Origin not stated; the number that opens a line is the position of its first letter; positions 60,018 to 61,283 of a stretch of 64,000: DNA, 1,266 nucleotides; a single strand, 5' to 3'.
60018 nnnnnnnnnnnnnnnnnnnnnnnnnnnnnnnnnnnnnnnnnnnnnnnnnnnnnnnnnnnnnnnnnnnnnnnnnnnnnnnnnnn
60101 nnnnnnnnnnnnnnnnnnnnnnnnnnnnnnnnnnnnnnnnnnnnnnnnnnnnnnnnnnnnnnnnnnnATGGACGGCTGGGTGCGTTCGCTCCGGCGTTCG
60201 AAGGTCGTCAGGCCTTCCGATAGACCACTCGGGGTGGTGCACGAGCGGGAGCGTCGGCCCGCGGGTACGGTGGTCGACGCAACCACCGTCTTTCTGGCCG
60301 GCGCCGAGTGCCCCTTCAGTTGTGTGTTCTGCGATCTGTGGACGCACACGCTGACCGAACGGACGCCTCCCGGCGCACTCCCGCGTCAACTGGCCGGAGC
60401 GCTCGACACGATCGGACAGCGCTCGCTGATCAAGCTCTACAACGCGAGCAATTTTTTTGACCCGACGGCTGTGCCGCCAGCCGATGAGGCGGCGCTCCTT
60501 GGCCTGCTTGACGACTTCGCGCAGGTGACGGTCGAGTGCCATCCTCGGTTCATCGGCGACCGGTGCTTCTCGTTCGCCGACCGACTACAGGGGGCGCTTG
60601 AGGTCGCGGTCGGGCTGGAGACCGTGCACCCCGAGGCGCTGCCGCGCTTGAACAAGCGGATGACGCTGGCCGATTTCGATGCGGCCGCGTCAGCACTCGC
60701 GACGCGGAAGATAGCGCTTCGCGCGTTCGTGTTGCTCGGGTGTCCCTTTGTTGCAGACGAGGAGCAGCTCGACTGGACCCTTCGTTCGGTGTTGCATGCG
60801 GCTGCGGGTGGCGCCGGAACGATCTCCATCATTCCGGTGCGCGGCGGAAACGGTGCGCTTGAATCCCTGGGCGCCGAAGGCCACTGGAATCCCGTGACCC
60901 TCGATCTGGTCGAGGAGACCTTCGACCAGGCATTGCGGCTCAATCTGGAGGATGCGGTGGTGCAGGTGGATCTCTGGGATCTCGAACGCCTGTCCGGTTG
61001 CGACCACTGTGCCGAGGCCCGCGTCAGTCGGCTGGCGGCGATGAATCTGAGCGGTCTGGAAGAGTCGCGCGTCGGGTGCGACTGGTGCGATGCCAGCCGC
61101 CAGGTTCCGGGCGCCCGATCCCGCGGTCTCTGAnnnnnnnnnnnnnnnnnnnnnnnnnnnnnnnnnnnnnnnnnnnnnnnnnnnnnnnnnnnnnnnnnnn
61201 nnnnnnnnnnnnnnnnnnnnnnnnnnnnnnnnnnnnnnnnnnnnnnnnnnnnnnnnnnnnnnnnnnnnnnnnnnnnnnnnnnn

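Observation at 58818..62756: Tight three-gene operon: Cys-less asparagine-synthetase-like ATP-pyrophosphatase, small radical SAM enzyme, and large flavoprotein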

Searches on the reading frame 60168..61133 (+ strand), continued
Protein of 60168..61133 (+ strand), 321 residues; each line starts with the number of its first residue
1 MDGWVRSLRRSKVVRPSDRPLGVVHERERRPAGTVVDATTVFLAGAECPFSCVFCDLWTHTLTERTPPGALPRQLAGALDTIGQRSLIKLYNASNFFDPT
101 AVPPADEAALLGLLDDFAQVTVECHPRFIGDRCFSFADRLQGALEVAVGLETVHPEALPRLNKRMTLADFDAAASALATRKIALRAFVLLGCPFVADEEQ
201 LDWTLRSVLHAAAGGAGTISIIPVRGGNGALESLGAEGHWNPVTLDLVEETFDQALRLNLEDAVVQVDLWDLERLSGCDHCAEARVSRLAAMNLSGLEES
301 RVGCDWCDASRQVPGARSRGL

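Call 56: search_protein_families(library=pfam, proteins=[L079:8984-10669:+, L079:5527-6600:+, L079:10706-11386:+, L050:4462-7446:-, L095:229-4245:+, L095:5980-7476:-, L095:4348-5298:+, L050:379-1413:-], max_evalue=0.001)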
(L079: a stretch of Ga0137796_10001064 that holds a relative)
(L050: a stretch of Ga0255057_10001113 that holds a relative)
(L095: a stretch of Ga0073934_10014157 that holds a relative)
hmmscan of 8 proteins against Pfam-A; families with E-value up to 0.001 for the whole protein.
L079:8984-10669:+ (561 aa): 3 families
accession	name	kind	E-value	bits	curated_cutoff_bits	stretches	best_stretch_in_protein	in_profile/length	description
PF13517.12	FG-GAP_3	-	1.2e-48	163.9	26.9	6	138-206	1-61/61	FG-GAP-like repeat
PF07593.17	UnbV_ASPIC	-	1.4e-22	79.7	23.4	1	485-551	1-67/68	ASPIC and UnbV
PF01839.29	FG-GAP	-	1.9e-06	28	22.1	0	133-163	4-31/37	FG-GAP repeat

L079:5527-6600:+ (357 aa): 1 family
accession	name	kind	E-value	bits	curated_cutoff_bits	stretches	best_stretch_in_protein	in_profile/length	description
PF01208.23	URO-D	-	1.2e-13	51.3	23.9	1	88-350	83-345/346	Uroporphyrinogen decarboxylase (URO-D)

L079:10706-11386:+ (226 aa): 0 families

L050:4462-7446:- (994 aa): 4 families
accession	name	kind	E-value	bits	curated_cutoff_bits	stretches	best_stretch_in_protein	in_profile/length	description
PF02347.22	GDC-P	-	9.4e-194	644.6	26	2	39-465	1-429/429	Glycine cleavage system P-protein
PF21478.3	GcvP2_C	-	2.1e-60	202.4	27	1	805-926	1-122/122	Glycine dehydrogenase, C-terminal domain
PF01212.27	Beta_elim_lyase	-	8.2e-06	25.8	27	1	569-710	29-172/288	Beta-eliminating lyase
PF00266.25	Aminotran_5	-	8.8e-05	22.1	21.5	0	634-740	104-207/371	Aminotransferase class-V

L095:229-4245:+ (1338 aa): 1 family
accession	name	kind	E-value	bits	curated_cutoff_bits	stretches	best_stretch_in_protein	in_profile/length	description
PF00353.25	HemolysinCabind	-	8.3e-115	374.4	23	24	1001-1035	2-36/36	RTX calcium-binding nonapeptide repeat (4 copies)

L095:5980-7476:- (498 aa): 2 families
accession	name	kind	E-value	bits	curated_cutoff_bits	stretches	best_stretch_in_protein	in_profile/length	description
PF07660.19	STN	-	7.3e-05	22.9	28.4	0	454-492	8-45/52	Secretin and TonB N terminus short domain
PF16344.10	FecR_C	-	0.00012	22.4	24.4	0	466-493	40-68/70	FecR, C-terminal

L095:4348-5298:+ (316 aa): 1 family
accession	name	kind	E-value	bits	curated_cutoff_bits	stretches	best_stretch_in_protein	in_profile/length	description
PF04055.27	Radical_SAM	-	1.4e-08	35.5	29.5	1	50-194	5-150/166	Radical SAM superfamily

L050:379-1413:- (344 aa): 2 families
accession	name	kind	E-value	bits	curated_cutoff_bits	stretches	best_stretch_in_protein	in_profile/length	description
PF00710.25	Asparaginase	-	5.7e-54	183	22.5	1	6-194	1-191/193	Asparaginase, N-terminal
PF17763.6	Asparaginase_C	-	1.5e-32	112.4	34.6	1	215-330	1-113/114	Glutaminase/Asparaginase C-terminal domain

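Call 60: search_dna_similar(query=window:60168-61133:+, collection=plasmids, mode=protein, max_evalue=0.00001, max_rows=15)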
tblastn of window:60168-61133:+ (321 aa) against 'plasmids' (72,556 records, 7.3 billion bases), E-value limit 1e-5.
No match.

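Call 61: list_cluster_members(proteins=[P0012, P0041, P0114, P0018, P0078, P0076, P0131, P0136])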
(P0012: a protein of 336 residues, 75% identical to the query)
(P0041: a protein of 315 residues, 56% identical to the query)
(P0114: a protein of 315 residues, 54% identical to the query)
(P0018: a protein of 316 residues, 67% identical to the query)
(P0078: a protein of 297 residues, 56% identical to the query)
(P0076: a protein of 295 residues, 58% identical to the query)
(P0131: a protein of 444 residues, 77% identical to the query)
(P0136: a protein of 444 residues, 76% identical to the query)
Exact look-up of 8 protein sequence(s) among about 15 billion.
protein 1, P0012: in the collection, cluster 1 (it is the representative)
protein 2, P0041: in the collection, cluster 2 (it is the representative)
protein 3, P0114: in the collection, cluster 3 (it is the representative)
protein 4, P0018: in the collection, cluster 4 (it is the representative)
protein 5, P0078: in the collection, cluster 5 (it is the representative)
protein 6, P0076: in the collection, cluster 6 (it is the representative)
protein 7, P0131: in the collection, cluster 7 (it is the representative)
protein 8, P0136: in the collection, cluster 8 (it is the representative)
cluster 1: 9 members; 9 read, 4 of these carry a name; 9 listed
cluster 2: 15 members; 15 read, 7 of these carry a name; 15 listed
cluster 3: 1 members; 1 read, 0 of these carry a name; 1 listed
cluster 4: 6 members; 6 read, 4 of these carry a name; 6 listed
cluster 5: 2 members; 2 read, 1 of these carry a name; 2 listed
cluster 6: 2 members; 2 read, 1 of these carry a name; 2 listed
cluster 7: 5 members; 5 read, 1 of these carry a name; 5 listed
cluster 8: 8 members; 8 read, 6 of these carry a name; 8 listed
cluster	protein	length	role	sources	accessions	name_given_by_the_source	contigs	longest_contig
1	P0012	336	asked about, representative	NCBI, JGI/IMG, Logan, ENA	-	hypothetical protein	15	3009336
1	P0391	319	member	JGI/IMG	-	hypothetical protein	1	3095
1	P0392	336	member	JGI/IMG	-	hypothetical protein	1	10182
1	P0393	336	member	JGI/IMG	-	radical SAM enzyme (TIGR01210 family)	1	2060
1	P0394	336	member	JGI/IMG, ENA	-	-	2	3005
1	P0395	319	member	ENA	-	-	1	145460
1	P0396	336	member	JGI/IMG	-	-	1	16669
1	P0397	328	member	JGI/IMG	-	-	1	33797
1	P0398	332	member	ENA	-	-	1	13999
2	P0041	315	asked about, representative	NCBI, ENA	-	-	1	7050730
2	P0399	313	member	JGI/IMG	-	radical SAM enzyme (TIGR01210 family)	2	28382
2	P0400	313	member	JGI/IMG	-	radical SAM enzyme (TIGR01210 family)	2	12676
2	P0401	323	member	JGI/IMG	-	radical SAM enzyme (TIGR01210 family)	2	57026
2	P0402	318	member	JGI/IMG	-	radical SAM enzyme (TIGR01210 family)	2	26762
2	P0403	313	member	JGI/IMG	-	radical SAM enzyme (TIGR01210 family)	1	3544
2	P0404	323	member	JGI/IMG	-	radical SAM enzyme (TIGR01210 family)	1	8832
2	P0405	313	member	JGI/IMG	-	radical SAM enzyme (TIGR01210 family)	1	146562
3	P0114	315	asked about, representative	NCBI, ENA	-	-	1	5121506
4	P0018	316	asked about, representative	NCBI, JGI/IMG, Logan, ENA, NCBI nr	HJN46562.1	MAG TPA: hypothetical protein QF572_20560 [Vicinamibacterales bacterium] | hypothetical protein | hypothetical protein [Vicinamibacterales bacterium]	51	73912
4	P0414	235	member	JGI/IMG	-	radical SAM enzyme (TIGR01210 family)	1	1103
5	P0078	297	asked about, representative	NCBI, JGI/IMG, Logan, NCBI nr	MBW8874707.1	MAG: radical SAM protein [Acidobacteria bacterium] | radical SAM protein [Acidobacteriota bacterium]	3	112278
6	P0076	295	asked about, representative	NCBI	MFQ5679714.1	MAG: radical SAM protein [Gemmatimonadota bacterium]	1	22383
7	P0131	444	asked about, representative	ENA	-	-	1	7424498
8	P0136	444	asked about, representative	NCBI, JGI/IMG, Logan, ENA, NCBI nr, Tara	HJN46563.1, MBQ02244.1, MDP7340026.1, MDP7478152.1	MAG: asparagine synthase [Acidobacteria bacterium] | asparagine synthase (glutamine-hydrolysing) | asparagine synthase [Acidobacteriota bacterium]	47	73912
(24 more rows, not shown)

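Call 64: search_protein_families(library=pfam, proteins=[L088:3033-3596:+, L088:3737-4135:+, L088:4179-5354:+, L088:5358-6263:+, L088:60-689:+, L101:5564-6244:+, L058:2249-2812:+, L058:2950-3351:+, L079:11220-12200:+, L079:3243-5267:+], max_evalue=0.001)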
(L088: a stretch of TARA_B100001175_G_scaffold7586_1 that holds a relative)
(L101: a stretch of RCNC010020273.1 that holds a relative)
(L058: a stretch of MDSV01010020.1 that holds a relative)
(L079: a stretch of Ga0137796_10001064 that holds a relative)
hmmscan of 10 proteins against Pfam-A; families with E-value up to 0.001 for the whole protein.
L088:3033-3596:+ (187 aa): 4 families
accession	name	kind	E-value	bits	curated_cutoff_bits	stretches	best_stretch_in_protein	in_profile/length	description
PF00132.30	Hexapep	-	7.1e-16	57.6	27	2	98-130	3-35/36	Bacterial transferase hexapeptide (six repeats)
PF25084.1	LbH_EIF2B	-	7.1e-08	32.9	54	1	57-136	21-94/105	EIF2B subunit epsilon LbH domain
PF14602.12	Hexapep_2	-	0.0002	21.5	27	0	99-129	4-32/34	Hexapeptide repeat of succinyl-transferase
PF21711.3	DCTN5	-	0.00091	19.4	40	0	27-140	22-133/182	Dynactin subunit 5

L088:3737-4135:+ (132 aa): 1 family
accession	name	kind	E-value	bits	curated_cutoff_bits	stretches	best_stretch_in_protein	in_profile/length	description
PF04134.17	DCC1-like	-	5.2e-19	70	27.8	1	8-117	1-112/113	DCC1-like thiol-disulfide oxidoreductase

L088:4179-5354:+ (391 aa): 1 family
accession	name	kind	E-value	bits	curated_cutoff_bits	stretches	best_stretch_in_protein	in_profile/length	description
PF02606.20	LpxK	-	1.2e-75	255.1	27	1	33-386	2-324/328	Tetraacyldisaccharide-1-P 4'-kinase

L088:5358-6263:+ (301 aa): 1 family
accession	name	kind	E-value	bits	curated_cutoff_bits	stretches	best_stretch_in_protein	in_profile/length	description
PF03279.18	Lip_A_acyltrans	-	1.2e-37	130.2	22.3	1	4-292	14-295/295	Bacterial lipid A biosynthesis acyltransferase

L088:60-689:+ (209 aa): 10 families
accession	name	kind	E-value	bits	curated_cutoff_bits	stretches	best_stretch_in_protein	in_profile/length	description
PF24814.1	WD40_Prp19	-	2.3e-08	33.9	320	1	6-47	176-217/281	Prp19 WD40 domain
PF00400.38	WD40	-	4.7e-08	33.7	27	0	6-35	10-39/39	WD domain, G-beta repeat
PF25174.1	Beta-prop_THOC3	-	4.1e-07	29.7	305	1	9-47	215-253/272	THOC3 beta-propeller domain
PF24817.1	WD40_WDHD1_1st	-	6e-06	26.1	109.9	1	6-46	127-167/291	WDHD1 first WD40 domain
PF12894.13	ANAPC4_WD40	-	1.3e-05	25.8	22.9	0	10-48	41-79/91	Anaphase-promoting complex subunit 4 WD40 domain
PF24807.1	WD40_CDC20-Fz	-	6.4e-05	22.8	200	1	10-46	54-90/292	CDC20/Fizzy WD40 domain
PF24782.2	WD40_MABP1-WDR62_2nd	-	0.00034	20.1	290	1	10-45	91-126/341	MABP1/WDR62 second WD40 domain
PF23414.1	Beta-prop_EML_2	-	0.00038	20.4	90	0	9-78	83-140/266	Echinoderm microtubule-associated protein second beta-propeller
PF25173.1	Beta-prop_WDR3_1st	-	0.0004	20.6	154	0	9-44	31-66/184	WDR3 first beta-propeller domain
PF24105.1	Beta-prop_CAF1B_HIR1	-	0.0009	18.7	80.5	0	6-78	69-146/383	CAF1B/HIR1 beta-propeller domain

L101:5564-6244:+ (227 aa): 1 family
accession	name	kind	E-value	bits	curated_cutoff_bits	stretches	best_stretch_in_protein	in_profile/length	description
PF03576.19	Peptidase_S58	-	1.4e-72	245.3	23.9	1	43-226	1-185/307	Peptidase family S58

L058:2249-2812:+ (187 aa): 3 families
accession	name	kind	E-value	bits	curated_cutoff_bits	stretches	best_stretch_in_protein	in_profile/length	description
PF00132.30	Hexapep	-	8.2e-16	57.4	27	2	97-130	2-35/36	Bacterial transferase hexapeptide (six repeats)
PF25084.1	LbH_EIF2B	-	3.3e-08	33.9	54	1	23-127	8-103/105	EIF2B subunit epsilon LbH domain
PF14602.12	Hexapep_2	-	0.0002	21.4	27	0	100-129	5-32/34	Hexapeptide repeat of succinyl-transferase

L058:2950-3351:+ (133 aa): 1 family
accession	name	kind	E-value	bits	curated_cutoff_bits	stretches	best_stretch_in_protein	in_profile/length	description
PF04134.17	DCC1-like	-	2.7e-16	61.2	27.8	1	9-118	1-112/113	DCC1-like thiol-disulfide oxidoreductase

L079:11220-12200:+ (326 aa): 0 families

L079:3243-5267:+ (674 aa): 2 families
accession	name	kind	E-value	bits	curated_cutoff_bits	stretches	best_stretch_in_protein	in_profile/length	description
PF20581.3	DUF6785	-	6e-95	319.1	25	1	24-538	1-498/498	Family of unknown function (DUF6785)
PF20580.3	DUF6784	-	1.2e-24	86.8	26.4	1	577-667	2-94/101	Domain of unknown function (DUF6784)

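Call 66: search_protein_families(library=ncbifam, alignment_id=A3, max_evalue=0.001)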
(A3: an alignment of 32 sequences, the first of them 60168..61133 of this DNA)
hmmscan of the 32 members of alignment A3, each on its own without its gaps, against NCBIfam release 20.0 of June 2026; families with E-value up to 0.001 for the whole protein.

A. member 1, window:60168-61133:+ (321 aa): 2 families
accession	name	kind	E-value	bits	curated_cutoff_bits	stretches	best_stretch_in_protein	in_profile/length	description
TIGR01210.1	TIGR01210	equivalog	3.2e-15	56.2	212.15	1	31-224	8-210/313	archaeosine biosynthesis radical SAM protein RaSEA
TIGR01212.1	TIGR01212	equivalog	0.00022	20.5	180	1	119-210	111-204/302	tRNA modification radical SAM protein MnmL/YtqA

B. families by the number of members that match (of 32 scanned): 7 families
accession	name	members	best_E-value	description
TIGR01210.1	TIGR01210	32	2.1e-33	archaeosine biosynthesis radical SAM protein RaSEA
TIGR01212.1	TIGR01212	11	1.4e-07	tRNA modification radical SAM protein MnmL/YtqA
TIGR04479.1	bcpD_PhpK_rSAM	9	1.9e-07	PhpK family radical SAM P-methyltransferase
NF040546.1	rSAM_CUAEP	2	1.1e-06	CUAEP/CCAEP-tail radical SAM (seleno)protein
TIGR04072.2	rSAM_ladder_B12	2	0.0007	lipid biosynthesis B12-binding/radical SAM protein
TIGR02026.1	BchE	1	0.00024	magnesium-protoporphyrin IX monomethyl ester anaerobic oxidative cyclase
NF040542.1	rSAM_RCCLKC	1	0.00087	arsinothricin biosynthesis radical SAM protein ArsL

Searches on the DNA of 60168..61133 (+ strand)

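Call 37: search_rna_families(sources=[L007, L008, L009, L010, L012, L013, L014, L015, L016, L017, L018], threshold=gathering)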
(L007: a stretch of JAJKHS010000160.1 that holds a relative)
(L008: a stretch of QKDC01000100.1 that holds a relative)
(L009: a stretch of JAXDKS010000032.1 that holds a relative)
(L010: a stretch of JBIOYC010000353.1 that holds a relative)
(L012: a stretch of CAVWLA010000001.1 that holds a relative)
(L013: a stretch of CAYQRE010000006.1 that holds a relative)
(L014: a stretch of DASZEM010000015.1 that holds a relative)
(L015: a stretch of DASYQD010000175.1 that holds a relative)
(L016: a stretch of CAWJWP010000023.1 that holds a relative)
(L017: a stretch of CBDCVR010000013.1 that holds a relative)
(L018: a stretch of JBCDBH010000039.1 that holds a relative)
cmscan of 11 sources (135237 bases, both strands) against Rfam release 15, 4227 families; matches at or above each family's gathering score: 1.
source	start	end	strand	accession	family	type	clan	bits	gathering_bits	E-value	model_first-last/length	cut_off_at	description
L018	2772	2844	+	RF00005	tRNA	Gene; tRNA;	CL00001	68.3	29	2e-12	1-71/71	no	tRNA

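Call 38: search_rna_families(sources=[L001, L002, L005, L006, L019, L020, L021, L022, L023, L024, L025], threshold=gathering)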
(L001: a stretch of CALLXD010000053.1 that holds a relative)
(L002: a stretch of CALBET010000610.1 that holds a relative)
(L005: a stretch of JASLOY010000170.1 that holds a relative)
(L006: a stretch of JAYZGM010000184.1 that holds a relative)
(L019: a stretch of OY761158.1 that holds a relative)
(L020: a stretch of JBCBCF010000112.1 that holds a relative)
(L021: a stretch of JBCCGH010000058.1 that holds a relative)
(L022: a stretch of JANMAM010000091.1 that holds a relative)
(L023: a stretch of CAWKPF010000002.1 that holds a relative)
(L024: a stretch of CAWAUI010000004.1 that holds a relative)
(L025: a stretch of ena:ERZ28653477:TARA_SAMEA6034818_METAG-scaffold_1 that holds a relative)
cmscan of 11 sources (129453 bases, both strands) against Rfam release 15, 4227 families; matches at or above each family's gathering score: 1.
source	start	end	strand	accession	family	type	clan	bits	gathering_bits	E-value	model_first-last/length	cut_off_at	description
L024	11933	12006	-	RF00005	tRNA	Gene; tRNA;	CL00001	69.6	29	8.2e-13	1-71/71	no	tRNA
